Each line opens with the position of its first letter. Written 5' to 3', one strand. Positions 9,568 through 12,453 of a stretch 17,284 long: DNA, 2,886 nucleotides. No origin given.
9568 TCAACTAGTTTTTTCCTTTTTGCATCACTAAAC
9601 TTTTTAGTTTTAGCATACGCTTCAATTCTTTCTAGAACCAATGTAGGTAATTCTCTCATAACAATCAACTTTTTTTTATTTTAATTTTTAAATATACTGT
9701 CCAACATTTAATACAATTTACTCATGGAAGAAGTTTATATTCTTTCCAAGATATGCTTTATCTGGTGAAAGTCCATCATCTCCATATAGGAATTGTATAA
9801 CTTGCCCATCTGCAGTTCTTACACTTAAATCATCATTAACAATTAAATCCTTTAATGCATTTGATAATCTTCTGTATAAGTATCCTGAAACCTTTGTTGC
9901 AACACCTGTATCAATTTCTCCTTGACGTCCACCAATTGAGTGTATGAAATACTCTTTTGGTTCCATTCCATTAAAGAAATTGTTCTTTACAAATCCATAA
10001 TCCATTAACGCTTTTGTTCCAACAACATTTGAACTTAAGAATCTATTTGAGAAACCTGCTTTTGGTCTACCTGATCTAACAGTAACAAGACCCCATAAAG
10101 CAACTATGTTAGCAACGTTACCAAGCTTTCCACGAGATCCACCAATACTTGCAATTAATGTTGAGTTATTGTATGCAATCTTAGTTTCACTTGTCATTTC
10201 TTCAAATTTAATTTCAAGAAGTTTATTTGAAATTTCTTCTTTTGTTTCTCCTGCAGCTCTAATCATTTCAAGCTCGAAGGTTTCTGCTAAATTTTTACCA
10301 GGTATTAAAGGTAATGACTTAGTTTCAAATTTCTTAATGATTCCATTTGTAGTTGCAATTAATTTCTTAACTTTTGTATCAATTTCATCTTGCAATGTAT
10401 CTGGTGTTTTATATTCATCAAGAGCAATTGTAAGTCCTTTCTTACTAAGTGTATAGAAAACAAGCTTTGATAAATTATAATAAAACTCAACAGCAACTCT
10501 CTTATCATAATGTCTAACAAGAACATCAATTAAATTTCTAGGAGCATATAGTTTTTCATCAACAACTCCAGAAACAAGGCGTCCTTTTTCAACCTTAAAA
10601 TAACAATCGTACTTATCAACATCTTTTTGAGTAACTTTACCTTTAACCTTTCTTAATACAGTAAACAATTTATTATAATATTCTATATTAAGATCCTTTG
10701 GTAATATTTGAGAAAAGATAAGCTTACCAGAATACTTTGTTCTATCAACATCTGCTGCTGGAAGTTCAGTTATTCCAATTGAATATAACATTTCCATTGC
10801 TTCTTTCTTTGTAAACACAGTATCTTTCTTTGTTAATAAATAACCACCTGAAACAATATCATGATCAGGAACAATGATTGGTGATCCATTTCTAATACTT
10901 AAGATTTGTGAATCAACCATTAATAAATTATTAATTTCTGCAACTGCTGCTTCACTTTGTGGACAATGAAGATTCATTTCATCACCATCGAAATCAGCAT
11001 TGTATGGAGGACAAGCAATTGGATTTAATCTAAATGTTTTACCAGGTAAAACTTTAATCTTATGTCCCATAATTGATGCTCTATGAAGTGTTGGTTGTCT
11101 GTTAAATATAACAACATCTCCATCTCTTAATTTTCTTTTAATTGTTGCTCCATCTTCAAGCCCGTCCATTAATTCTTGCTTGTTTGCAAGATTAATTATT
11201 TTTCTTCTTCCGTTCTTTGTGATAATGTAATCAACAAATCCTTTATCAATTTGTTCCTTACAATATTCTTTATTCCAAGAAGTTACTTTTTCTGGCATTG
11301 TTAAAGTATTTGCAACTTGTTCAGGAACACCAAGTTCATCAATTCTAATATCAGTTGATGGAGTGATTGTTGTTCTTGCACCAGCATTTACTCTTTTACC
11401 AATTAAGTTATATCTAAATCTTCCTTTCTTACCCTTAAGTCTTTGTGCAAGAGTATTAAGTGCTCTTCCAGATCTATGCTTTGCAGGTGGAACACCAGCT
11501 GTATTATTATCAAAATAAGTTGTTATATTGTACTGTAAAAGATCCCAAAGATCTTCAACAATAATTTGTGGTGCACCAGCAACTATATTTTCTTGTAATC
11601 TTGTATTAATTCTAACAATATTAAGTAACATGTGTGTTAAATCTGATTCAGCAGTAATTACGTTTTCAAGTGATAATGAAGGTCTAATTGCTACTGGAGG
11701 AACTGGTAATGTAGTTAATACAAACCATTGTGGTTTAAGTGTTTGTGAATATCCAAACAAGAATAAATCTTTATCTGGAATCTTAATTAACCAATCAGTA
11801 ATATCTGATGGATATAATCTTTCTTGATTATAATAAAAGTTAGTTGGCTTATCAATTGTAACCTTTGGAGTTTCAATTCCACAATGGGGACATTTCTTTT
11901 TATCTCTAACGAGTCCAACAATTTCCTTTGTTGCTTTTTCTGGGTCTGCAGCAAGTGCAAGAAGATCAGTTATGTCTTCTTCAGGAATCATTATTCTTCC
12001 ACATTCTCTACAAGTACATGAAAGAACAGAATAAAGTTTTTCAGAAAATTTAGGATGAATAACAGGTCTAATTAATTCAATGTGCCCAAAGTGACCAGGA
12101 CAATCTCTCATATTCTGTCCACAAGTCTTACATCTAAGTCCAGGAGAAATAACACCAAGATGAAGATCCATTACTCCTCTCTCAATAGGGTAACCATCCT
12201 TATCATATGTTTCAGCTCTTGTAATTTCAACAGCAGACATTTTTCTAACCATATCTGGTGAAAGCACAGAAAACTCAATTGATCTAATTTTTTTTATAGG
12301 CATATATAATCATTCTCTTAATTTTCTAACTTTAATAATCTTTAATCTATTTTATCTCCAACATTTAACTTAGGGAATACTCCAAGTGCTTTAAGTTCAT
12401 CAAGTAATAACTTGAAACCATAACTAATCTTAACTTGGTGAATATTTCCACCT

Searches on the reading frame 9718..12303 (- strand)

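Call 6: search_protein_families(library=pfam, proteins=[window:9718-12303:-])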
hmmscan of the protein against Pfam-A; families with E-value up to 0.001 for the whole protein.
window:9718-12303:- (861 aa): 5 families
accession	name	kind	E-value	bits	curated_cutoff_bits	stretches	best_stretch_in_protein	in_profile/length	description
PF04997.17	RNA_pol_Rpb1_1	-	3.3e-83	280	39.7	1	4-300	2-312/312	RNA polymerase Rpb1, domain 1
PF00623.25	RNA_pol_Rpb1_2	-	3.6e-58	196.9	25.3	1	302-463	1-166/166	RNA polymerase Rpb1, domain 2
PF04983.23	RNA_pol_Rpb1_3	-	4.6e-30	105.1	28.9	1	466-629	1-160/162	RNA polymerase Rpb1, domain 3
PF04998.22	RNA_pol_Rpb1_5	-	3.8e-19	69.6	28.5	1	779-844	1-66/267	RNA polymerase Rpb1, domain 5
PF05000.22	RNA_pol_Rpb1_4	-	1.4e-08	35.1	24.8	1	679-772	9-107/107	RNA polymerase Rpb1, domain 4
